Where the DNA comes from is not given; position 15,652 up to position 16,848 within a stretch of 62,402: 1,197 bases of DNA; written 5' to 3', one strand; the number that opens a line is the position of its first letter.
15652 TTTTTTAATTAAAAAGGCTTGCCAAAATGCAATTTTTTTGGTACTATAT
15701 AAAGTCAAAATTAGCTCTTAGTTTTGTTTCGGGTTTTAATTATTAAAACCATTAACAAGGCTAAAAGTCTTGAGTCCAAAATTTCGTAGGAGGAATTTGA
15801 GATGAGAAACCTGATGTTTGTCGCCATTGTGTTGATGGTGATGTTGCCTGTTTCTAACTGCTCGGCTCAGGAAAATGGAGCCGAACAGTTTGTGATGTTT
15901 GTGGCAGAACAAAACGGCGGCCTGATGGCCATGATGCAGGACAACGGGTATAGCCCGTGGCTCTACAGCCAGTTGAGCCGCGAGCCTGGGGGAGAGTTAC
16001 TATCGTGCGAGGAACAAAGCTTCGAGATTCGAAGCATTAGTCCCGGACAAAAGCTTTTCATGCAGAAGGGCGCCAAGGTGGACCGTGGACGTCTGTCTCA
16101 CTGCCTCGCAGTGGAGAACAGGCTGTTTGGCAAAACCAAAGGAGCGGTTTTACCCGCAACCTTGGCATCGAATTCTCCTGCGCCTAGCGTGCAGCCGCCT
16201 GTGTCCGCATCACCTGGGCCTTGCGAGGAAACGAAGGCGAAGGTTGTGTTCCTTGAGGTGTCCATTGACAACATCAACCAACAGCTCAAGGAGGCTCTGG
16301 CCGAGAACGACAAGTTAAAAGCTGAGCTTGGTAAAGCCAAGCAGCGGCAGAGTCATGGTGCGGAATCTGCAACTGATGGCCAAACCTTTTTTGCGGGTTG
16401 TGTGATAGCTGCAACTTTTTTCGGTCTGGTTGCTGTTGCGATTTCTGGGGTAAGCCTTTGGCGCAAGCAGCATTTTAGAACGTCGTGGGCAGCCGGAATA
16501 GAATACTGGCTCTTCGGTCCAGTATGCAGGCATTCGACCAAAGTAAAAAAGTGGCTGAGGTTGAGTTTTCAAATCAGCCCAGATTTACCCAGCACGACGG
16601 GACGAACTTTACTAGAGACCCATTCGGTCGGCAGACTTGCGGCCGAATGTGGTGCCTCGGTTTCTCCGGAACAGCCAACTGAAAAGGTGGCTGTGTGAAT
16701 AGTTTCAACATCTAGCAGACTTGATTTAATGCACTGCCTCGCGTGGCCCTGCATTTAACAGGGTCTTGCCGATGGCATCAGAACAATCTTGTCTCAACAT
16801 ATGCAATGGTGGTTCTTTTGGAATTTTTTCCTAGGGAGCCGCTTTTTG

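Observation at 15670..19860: G+C-richer island: two bitopic proteins of identical architecture, each followed by the same 93-nt element, flank a PEP-CTERM gene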

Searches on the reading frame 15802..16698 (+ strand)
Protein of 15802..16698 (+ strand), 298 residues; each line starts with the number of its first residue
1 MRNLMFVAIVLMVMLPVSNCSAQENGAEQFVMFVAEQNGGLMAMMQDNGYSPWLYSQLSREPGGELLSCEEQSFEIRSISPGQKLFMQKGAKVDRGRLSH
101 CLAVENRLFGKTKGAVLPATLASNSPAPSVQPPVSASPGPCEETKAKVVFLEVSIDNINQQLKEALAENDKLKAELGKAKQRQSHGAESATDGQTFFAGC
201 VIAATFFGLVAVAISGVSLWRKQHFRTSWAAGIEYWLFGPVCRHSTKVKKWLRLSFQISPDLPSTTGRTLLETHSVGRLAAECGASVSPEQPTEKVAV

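Call 8: search_protein_families(library=pfam, proteins=[window:15802-16698:+], max_evalue=1)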
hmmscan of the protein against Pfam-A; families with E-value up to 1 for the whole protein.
window:15802-16698:+ (298 aa): 2 families
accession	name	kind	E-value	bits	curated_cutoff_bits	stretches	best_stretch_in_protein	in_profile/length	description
PF04102.17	SlyX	-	0.18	12.9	30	1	146-193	10-57/67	SlyX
PF14358.11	DUF4405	-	0.3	12.1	26.7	1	201-237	2-35/66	Domain of unknown function (DUF4405)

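Call 9: search_protein_families(library=ncbifam, proteins=[window:15802-16698:+], max_evalue=1)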
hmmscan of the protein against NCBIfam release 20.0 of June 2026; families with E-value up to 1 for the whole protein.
window:15802-16698:+ (298 aa): 0 families

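Call 11: find_encoding_contigs(protein=window:15802-16698:+, flank=10000, max_places=10)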
Protein window:15802-16698:+ (298 aa): 1 contig read that carries it; 1 place shown.
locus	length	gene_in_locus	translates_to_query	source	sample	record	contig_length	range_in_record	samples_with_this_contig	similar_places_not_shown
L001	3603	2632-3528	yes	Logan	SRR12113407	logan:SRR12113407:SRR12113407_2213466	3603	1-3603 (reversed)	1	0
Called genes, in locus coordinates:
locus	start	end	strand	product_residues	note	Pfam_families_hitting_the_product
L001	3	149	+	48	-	?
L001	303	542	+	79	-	PF01165:Ribosomal_S21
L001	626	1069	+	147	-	PF09424:YqeY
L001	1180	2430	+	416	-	PF06277:EutA (faint), PF11104:PilM_2 (weak), PF02491:SHS2_FTSA, PF06723:MreB_Mbl, PF14450:FtsA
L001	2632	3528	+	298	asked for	-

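Call 20: find_homologous_proteins(query=window:15802-16698:+, max_evalue=0.01)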
Query window:15802-16698:+ (298 aa): 1 proteins with E <= 0.01 among 1070 candidates.
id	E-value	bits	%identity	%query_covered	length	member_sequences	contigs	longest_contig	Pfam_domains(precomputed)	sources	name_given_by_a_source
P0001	4.7e-196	667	100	100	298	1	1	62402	-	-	-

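Call 40: search_protein_representatives(protein=window:15802-16698:+)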
Query: 298 residues. Proteins with E-value up to 0.001 (for the whole library): 10; up to 1e-10: 1; up to 1e-30: 1. The best 10 are listed.
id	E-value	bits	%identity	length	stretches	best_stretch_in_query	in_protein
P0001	1.5e-196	667.2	100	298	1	1-298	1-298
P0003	4.5e-10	55.4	41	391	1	25-137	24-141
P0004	1.3e-09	53.9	40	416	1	5-136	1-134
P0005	3.0e-09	52.7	32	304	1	3-240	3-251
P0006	4.0e-08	49.0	44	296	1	33-138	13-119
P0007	1.8e-07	46.9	33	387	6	22-66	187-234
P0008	1.1e-04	37.7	30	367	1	142-253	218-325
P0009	1.5e-04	37.2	32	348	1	32-142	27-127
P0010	3.7e-04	36.0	35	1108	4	18-59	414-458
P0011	4.7e-04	35.7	36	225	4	146-192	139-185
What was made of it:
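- On A-type bitopic family (new, uncharacterised; P0003-P0006, P0008, P0009): Gene A: phmmer E from 4.5e-10 to 1.5e-4 against the family members (call 40).
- Tried and rejected: Only the full HMMER scan recovered A's family (call 40).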

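Call 42: find_encoding_contigs(protein=P0005, flank=10000, max_places=4)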
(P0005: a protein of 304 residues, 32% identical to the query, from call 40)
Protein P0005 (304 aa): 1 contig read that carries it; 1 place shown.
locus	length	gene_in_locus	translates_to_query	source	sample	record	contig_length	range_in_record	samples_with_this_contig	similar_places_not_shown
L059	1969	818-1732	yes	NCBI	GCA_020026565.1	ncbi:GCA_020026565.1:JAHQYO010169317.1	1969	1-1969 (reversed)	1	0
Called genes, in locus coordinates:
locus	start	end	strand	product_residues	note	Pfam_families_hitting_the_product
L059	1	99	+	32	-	?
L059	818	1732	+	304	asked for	-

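Call 45: find_encoding_contigs(protein=P0008, flank=10000, max_places=4)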
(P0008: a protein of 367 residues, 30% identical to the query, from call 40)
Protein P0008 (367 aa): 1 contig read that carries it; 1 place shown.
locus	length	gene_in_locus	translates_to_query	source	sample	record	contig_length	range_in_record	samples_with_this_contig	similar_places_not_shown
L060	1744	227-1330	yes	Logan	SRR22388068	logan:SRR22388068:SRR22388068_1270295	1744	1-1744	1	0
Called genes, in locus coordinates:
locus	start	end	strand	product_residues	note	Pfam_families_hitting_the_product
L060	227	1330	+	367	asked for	-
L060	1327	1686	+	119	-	-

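Call 46: find_encoding_contigs(protein=P0004, flank=10000, max_places=4)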
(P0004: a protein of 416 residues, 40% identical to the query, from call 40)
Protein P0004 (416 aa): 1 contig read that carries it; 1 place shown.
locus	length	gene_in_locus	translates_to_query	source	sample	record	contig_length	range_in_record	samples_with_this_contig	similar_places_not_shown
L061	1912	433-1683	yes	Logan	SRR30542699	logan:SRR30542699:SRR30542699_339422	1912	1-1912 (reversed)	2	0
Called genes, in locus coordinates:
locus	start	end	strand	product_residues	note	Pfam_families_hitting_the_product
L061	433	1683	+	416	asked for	-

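Call 47: find_encoding_contigs(protein=P0003, flank=10000, max_places=4)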
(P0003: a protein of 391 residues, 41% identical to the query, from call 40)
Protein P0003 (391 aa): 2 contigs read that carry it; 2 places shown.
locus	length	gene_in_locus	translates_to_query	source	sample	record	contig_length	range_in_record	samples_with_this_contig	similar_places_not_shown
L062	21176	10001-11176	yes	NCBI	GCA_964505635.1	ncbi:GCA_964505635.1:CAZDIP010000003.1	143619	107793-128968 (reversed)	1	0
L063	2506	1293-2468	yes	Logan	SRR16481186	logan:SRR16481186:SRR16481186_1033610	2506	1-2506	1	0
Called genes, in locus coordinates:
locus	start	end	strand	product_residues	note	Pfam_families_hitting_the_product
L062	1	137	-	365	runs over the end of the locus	PF02481:DNA_processg_A, PF17782:WHD_DprA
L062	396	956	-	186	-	PF01195:Pept_tRNA_hydro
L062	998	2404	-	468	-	PF00009:GTP_EFTU, PF01926:MMR_HSR1, PF02421:FeoB_N, PF01926:MMR_HSR1, PF02421:FeoB_N, PF04548:AIG1 (weak), PF00009:GTP_EFTU, PF14714:KH_dom-like, +10 more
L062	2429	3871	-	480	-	PF03816:LytR_cpsA_psr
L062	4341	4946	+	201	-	PF10502:Peptidase_S26, PF00717:Peptidase_S24 (weak)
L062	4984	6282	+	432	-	PF13393:tRNA-synt_His, PF03129:HGTP_anticodon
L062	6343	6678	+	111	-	PF11969:DcpS_C, PF01230:HIT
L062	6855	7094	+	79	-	PF01165:Ribosomal_S21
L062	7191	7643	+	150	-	PF09424:YqeY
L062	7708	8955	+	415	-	PF11104:PilM_2 (faint), PF02491:SHS2_FTSA, PF06277:EutA (weak), PF06723:MreB_Mbl, PF14450:FtsA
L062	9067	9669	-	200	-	-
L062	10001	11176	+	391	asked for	-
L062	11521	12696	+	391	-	-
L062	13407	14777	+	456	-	-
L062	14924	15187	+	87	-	PF01541:GIY-YIG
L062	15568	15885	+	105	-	PF18908:DUF5663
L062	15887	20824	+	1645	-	-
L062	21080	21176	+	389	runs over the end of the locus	PF00091:Tubulin, PF12327:FtsZ_C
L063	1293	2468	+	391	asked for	-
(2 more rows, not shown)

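Call 53: search_solved_structures(query=A2, max_evalue=10)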
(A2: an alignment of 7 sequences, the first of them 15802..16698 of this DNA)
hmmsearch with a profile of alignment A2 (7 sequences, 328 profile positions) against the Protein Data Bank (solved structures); distinct sequences matched with E-value up to 10: 8.
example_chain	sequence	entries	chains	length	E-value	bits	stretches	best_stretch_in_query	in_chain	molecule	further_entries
8esq_t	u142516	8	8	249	0.19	14.6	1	149-278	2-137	60S ribosomal protein L7-A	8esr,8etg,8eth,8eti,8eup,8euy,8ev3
5z1f_A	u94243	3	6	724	0.41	13.5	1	153-248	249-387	CSC1-like protein ERD4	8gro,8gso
8xw0_B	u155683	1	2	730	0.42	13.5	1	153-248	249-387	CSC1-like protein ERD4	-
8xvy_B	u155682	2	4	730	0.42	13.5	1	153-248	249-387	CSC1-like protein ERD4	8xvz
8xry_A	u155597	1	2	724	0.5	13.2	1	153-231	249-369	CSC1-like protein ERD4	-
8xs0_A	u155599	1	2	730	0.51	13.2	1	153-231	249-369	CSC1-like protein ERD4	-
5kzo_A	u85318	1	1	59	1.4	11.7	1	215-258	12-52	Neurogenic locus notch homolog protein 1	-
9o17_AC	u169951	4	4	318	3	10.7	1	117-197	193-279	Small ribosomal subunit protein uS3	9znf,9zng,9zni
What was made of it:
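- Closest known: LysM-type peptidoglycan- or glycan-binding modules on surface proteins. Different: No profile search against PDB sequences gives a hit (call 53).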

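Call 60: predict_structure(alignment_id=A2)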
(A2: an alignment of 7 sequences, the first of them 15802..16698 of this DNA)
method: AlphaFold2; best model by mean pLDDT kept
length: 298 residues; sequences in the alignment: 7
mean_pLDDT: 62.1   pTM: 0.31
mean pLDDT of the five models: 62.1, 61.7, 58.7, 52.5, 49.7
residues with pLDDT >= 90: 5; 70-90: 125; 50-70: 61; < 50: 107
segments of 3 or more residues with pLDDT < 50: 19-27, 112-141, 186-191, 239-298
pLDDT, mean of each block of 10 residues (from residue 1): 61 57 51 75 84 89 86 80 85 88 81 42 37 38 56 75 86 83 53 60 82 78 63 53 40 33 34 38 36 32
secondary structure, 60 per line:
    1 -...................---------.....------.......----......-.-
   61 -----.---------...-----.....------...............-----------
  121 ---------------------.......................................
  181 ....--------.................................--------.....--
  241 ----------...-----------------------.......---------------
elements in order: H2-20 E30-34 H41-47 H52-57 E84-88 H95-109 H142-184 H193-225 H234-238 H277-283
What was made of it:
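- On LysM domain (PF01476): The predicted topology fits (call 60).
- AlphaFold gives the ecto-domain pLDDT 75-89 (call 60).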

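Call 64: fold_search(model_id=the predicted structure, library=pdb)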
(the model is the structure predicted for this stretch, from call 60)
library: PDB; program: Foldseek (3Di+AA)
matches with E <= 10: 86; with E <= 0.001: 0
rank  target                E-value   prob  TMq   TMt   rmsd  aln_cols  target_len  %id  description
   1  2l9y_MODEL_1_A        1.1e+00  0.25  0.13  0.22   8.4        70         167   16  Solution structure of the MoCVNH-LysM module from the rice blast fungus Magnaporthe oryzae protein (MGG_03307) (released 2011-03-23)
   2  5n0q_A                1.6e+00  0.03  0.08  0.06  19.6       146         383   20  Crystal structure of OphA-DeltaC6 in complex with SAH (released 2018-02-14)
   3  5c8o                  1.8e+00  0.30  0.13  0.24   5.8        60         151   13  Crystal structure of MoCVNH3 variant (Mo0v) (released 2015-08-12)
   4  2fep_S                2.0e+00  0.08  0.13  0.33   9.4        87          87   13  Structure of truncated CcpA in complex with P-Ser-HPr and Sulfate ions (released 2006-06-27)
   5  6njn_B                2.4e+00  0.07  0.10  0.04  27.5       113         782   14  Architecture and subunit arrangement of native AMPA receptors (released 2019-04-24)
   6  8w6i_A                2.4e+00  0.03  0.12  0.13  28.4       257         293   12  Cryo-EM structure of Escherichia coli Str K12 FtsEX complex with ATP-gamma-S in peptidisc (released 2023-12-20)
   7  7aeb_M                2.6e+00  0.18  0.15  0.20   6.1        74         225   11  Cryo-EM structure of an extracellular contractile injection system in marine bacterium Algoriphagus machipongonensis,  (released 2022-02-16)
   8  4m5d_B                2.6e+00  0.03  0.10  0.16  12.0        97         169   14  Crystal structure of the Utp22 and Rrp7 complex from Saccharomyces cerevisiae (released 2013-11-06)
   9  9e2g_3X               2.6e+00  0.03  0.13  0.14  52.2       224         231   14  Cryo-EM structure of 48 nm repeat of microtubule doublet from T. brucei flagellum (released 2025-03-12)
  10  3gud_B                2.6e+00  0.01  0.06  0.12  21.6       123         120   10  Crystal structure of a novel intramolecular chaperon (released 2010-02-02)
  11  4um2                  3.2e+00  0.04  0.08  0.05   8.8        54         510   22  Crystal structure of the TPR domain of SMG6 (released 2014-07-23)
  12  6zqf_CN               3.6e+00  0.03  0.10  0.16  17.9       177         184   15  Cryo-EM structure of the 90S pre-ribosome from Saccharomyces cerevisiae, state Dis-B (Poly-Ala) (released 2020-09-23)
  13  6dlz_A                3.9e+00  0.03  0.08  0.03  30.0       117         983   11  Open state GluA2 in complex with STZ after micelle signal subtraction (released 2018-08-22)
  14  6dlz_C                3.9e+00  0.03  0.08  0.03  30.0       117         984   11  Open state GluA2 in complex with STZ after micelle signal subtraction (released 2018-08-22)
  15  5wyj_CA               3.9e+00  0.02  0.10  0.14  19.4       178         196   13  Cryo-EM structure of the 90S small subunit pre-ribosome (Dhr1-depleted, Enp1-TAP, state 1) (released 2017-03-29)
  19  8rhf_A                4.7e+00  0.12  0.13  0.12   8.9        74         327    9  Lytic Transglycosylase MltD of Pseudomonas aeruginosa bound to the Natural Product Bulgecin A, with two LysM domains (released 2024-04-17)
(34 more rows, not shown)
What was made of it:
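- On LysM domain (PF01476): The search used the full-length model (call 64).
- Closest known: LysM-type peptidoglycan- or glycan-binding modules on surface proteins. Same: The best (weak) structural neighbours are LysM-containing chains 2l9y, 5c8o and 8rhf (calls 60, 64).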

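Call 65: search_protein_families(library=pfam, alignment_id=A2, max_evalue=10)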
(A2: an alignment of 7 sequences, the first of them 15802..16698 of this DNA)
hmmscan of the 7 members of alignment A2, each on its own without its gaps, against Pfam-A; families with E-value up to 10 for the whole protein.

A. member 1, window:15802-16698:+ (298 aa): 2 families
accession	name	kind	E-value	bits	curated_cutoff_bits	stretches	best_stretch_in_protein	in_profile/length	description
PF04102.17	SlyX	-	0.18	12.9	30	1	146-193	10-57/67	SlyX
PF14358.11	DUF4405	-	0.3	12.1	26.7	1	201-237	2-35/66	Domain of unknown function (DUF4405)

B. families by the number of members that match (of 7 scanned): 25 families
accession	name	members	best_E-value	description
PF02185.22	HR1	1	0.0031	Hr1 repeat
PF23323.1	Spectrin_6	1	0.0094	Kalirin-like, spectrin repeats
PF18053.6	GyrB_insert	1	0.02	DNA gyrase B subunit insert domain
PF07234.17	Babuvirus_MP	1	0.1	Movement and RNA silencing protein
PF04102.17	SlyX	1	0.18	SlyX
PF03739.19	LptF_LptG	1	0.26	Lipopolysaccharide export system permease LptF/LptG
PF02932.22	Neur_chan_memb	1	0.29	Neurotransmitter-gated ion-channel transmembrane region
PF14358.11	DUF4405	1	0.3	Domain of unknown function (DUF4405)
PF08614.16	ATG16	1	0.33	Autophagy protein 16 (ATG16)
PF23735.1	KIF9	1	0.39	Kinesin-like protein KIF9 domain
PF01496.24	V_ATPase_I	1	0.42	V-type ATPase 116kDa subunit family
PF20878.2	REST_helical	1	0.44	Helical region in REST corepressor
PF22638.1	FlgK_D1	1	0.48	Flagellar hook-associated protein FlgK helical domain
PF11740.13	KfrA_N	1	0.5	Plasmid replication region DNA-binding N-term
PF07989.16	Cnn_1N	1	0.75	Centrosomin N-terminal motif 1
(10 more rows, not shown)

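Call 90: fold_search(model_id=the predicted structure, library=viral)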
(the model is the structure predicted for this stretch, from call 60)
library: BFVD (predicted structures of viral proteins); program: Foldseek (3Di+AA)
matches with E <= 10: 75; with E <= 0.001: 0
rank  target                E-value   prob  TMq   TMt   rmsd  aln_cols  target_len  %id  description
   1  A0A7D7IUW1            4.3e-01  0.47  0.15  0.06  27.3       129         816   16  Tail fiber protein [Klebsiella virus KpV2883]
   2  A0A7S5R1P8            4.3e-01  0.07  0.14  0.13  57.2       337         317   11  (no name in the UniProt tables at hand)
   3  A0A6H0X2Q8            5.9e-01  0.04  0.07  0.04  16.7        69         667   22  Tail spike [Klebsiella phage VLC5]
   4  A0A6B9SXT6            6.3e-01  0.16  0.13  0.05  34.6       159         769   14  Tail fiber [Sphaerotilus phage vB_SnaP-R1]
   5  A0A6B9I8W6            8.1e-01  0.12  0.11  0.05  26.1       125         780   16  (no name in the UniProt tables at hand)
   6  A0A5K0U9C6            9.2e-01  0.11  0.16  0.20  25.8       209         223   17  Uncharacterized protein [Yasminevirus sp. GU-2018]
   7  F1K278                1.1e+00  0.10  0.13  0.09  29.9       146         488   11  Gag-Pol polyprotein (Fragment) [Human immunodeficiency virus type 1]
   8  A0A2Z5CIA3            1.2e+00  0.09  0.15  0.14  19.2       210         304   17  (no name in the UniProt tables at hand)
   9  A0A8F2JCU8            1.4e+00  0.06  0.07  0.05  29.4       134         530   16  Tail fibers protein [Klebsiella phage Kp_Pokalde_001]
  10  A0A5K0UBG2            1.4e+00  0.05  0.11  0.06  37.8       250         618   16  Uncharacterized protein [Yasminevirus sp. GU-2018]
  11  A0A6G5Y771            1.5e+00  0.18  0.15  0.11  32.0       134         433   10  (no name in the UniProt tables at hand)
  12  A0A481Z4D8            1.5e+00  0.04  0.10  0.17  18.0       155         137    7  Uncharacterized protein [Pithovirus LCPAC103]
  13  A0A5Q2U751            1.8e+00  0.04  0.10  0.12  17.4       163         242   12  Tail fiber adaptor protein [Ralstonia phage Reminis]
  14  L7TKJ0                2.0e+00  0.09  0.15  0.10  34.8       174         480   15  Tape measure [Haloarcula vallismortis tailed virus 1]
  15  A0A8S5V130            2.0e+00  0.06  0.14  0.12  15.1       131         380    9  Uncharacterized protein [Siphoviridae sp. ct3r22]
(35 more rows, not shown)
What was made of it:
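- Tried and rejected: Foldseek of the A model against BFVD viral structures: nothing significant (call 90).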

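Call 95: search_protein_families(library=pfam, proteins=[L062:9067-9669:-, L062:11521-12696:+, L062:13407-14777:+], max_evalue=0.001)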
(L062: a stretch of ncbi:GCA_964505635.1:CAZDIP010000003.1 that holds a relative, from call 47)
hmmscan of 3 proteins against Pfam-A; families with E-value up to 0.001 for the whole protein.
L062:9067-9669:- (200 aa): 0 families

L062:11521-12696:+ (391 aa): 0 families

L062:13407-14777:+ (456 aa): 0 families
